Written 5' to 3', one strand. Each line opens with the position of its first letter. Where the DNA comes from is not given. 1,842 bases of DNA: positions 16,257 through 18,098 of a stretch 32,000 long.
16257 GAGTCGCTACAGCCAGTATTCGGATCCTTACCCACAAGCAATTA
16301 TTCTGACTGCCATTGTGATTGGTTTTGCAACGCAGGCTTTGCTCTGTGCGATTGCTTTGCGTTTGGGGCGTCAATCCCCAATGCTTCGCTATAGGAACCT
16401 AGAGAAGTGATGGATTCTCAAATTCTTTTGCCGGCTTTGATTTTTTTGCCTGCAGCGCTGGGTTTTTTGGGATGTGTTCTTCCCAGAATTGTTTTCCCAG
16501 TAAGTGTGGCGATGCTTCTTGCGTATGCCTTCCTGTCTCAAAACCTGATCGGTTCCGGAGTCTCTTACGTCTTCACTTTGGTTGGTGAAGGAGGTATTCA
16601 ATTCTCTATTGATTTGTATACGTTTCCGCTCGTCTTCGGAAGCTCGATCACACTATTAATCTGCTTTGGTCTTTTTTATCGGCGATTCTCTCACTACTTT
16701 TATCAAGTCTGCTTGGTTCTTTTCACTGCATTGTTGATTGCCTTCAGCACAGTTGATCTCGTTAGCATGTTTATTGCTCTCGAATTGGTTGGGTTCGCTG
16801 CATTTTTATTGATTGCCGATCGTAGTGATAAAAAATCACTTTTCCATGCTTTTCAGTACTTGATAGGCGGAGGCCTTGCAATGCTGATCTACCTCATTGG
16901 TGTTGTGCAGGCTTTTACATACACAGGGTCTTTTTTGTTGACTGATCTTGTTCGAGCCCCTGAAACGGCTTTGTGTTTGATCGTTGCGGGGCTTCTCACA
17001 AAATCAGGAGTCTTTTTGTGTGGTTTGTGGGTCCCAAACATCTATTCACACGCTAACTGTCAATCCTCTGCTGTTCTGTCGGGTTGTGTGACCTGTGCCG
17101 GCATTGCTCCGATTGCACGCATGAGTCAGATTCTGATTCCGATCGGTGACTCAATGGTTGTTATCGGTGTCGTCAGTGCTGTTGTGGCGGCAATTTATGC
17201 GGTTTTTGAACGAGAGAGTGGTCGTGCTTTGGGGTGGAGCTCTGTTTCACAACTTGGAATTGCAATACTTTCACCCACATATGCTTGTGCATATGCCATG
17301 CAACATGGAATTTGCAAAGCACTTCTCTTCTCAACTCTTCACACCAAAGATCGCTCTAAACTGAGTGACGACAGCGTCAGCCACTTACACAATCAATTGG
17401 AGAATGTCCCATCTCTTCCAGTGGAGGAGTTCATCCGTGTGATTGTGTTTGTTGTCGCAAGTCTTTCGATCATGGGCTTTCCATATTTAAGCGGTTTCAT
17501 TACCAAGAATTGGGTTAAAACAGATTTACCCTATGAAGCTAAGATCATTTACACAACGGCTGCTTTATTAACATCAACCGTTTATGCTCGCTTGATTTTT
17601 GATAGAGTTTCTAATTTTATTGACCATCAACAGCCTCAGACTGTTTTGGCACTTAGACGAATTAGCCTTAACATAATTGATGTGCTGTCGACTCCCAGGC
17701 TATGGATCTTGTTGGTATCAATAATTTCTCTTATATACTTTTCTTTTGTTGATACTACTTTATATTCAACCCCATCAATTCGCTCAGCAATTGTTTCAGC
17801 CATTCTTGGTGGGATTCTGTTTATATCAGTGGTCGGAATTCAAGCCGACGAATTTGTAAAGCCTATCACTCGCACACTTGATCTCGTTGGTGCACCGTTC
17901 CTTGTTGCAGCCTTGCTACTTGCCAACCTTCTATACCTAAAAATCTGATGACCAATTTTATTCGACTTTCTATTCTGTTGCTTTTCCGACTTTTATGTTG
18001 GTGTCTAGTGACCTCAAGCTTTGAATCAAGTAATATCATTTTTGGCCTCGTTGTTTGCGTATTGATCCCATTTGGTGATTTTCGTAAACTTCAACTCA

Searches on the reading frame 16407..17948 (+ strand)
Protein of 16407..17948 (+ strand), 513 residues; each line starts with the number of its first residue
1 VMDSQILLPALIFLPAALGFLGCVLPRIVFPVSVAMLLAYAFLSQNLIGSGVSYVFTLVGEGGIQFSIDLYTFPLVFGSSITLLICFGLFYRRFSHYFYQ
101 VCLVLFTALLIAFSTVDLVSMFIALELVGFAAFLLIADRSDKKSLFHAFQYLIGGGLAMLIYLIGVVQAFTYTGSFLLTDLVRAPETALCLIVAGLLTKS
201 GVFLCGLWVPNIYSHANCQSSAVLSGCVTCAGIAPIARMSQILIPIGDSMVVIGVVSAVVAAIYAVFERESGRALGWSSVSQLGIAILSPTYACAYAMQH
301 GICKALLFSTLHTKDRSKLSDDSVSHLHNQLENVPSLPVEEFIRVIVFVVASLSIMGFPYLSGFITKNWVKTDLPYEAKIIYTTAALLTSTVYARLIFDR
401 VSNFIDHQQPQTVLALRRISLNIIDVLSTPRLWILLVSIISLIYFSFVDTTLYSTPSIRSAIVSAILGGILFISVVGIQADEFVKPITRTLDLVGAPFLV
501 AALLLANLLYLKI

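Call 5: search_protein_families(library=pfam, proteins=[window:16407-17948:+], max_evalue=0.01)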
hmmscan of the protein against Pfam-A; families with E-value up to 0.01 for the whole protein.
window:16407-17948:+ (513 aa): 1 family
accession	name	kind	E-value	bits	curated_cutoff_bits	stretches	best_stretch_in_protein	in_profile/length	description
PF00361.26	Proton_antipo_M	-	1.7e-25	90.3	21.5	1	117-368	3-269/294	NADH:quinone oxidoreductase/Mrp antiporter, TM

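Call 8: search_protein_families(library=ncbifam, proteins=[window:16407-17948:+], max_evalue=0.01)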
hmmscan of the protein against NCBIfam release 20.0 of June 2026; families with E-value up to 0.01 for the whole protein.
window:16407-17948:+ (513 aa): 41 families (the best 25 are shown)
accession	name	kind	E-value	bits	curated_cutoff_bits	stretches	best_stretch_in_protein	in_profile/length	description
NF005564.0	PRK07234.1-4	subfamily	1.6e-60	205.5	439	1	10-403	7-388/478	putative monovalent cation/H+ antiporter subunit D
NF005563.0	PRK07234.1-3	equivalog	1.4e-48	166.3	454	1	33-424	25-396/454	putative monovalent cation/H+ antiporter subunit D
NF005562.0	PRK07234.1-2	equivalog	2.6e-46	158.6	413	1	10-402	9-395/492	putative monovalent cation/H+ antiporter subunit D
NF009310.0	PRK12668.1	equivalog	7.4e-25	87.8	564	1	5-373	5-367/584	Na(+)/H(+) antiporter subunit D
NF005140.0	PRK06589.1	equivalog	1.8e-24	86.4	470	1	26-411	37-448/489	putative monovalent cation/H+ antiporter subunit D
NF006237.0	PRK08375.1-2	equivalog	2e-23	83.4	597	1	60-398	60-403/497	putative monovalent cation/H+ antiporter subunit D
NF009305.0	PRK12662.1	equivalog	3.2e-20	72.3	700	1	96-443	110-471/492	putative monovalent cation/H+ antiporter subunit D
TIGR01770.1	NDH_I_N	subfamily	3e-18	66.1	332.6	1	76-392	81-419/472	NADH-quinone oxidoreductase subunit NuoN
NF004445.0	PRK05777.2-3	equivalog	1.1e-15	57.6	408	1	34-403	37-429/475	NADH-quinone oxidoreductase subunit NuoN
NF006241.0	PRK08377.1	equivalog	3.4e-15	56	645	1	113-397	125-427/494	NADH dehydrogenase subunit N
NF009308.0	PRK12665.1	equivalog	5.2e-14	51.7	585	1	98-367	117-397/531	Na+/H+ antiporter subunit D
NF006419.0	PRK08668.1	equivalog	5.7e-14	51.8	617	1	29-370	28-395/613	NADH dehydrogenase subunit M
NF006240.0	PRK08376.1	subfamily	7.2e-14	51.6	662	1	97-425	122-476/521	putative monovalent cation/H+ antiporter subunit D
NF009307.0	PRK12664.1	equivalog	1.9e-13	50.2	417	1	73-375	40-330/527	putative monovalent cation/H+ antiporter subunit D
NF004442.0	PRK05777.1-5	equivalog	9.1e-13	48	523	1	98-440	109-466/483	NADH-quinone oxidoreductase subunit NuoN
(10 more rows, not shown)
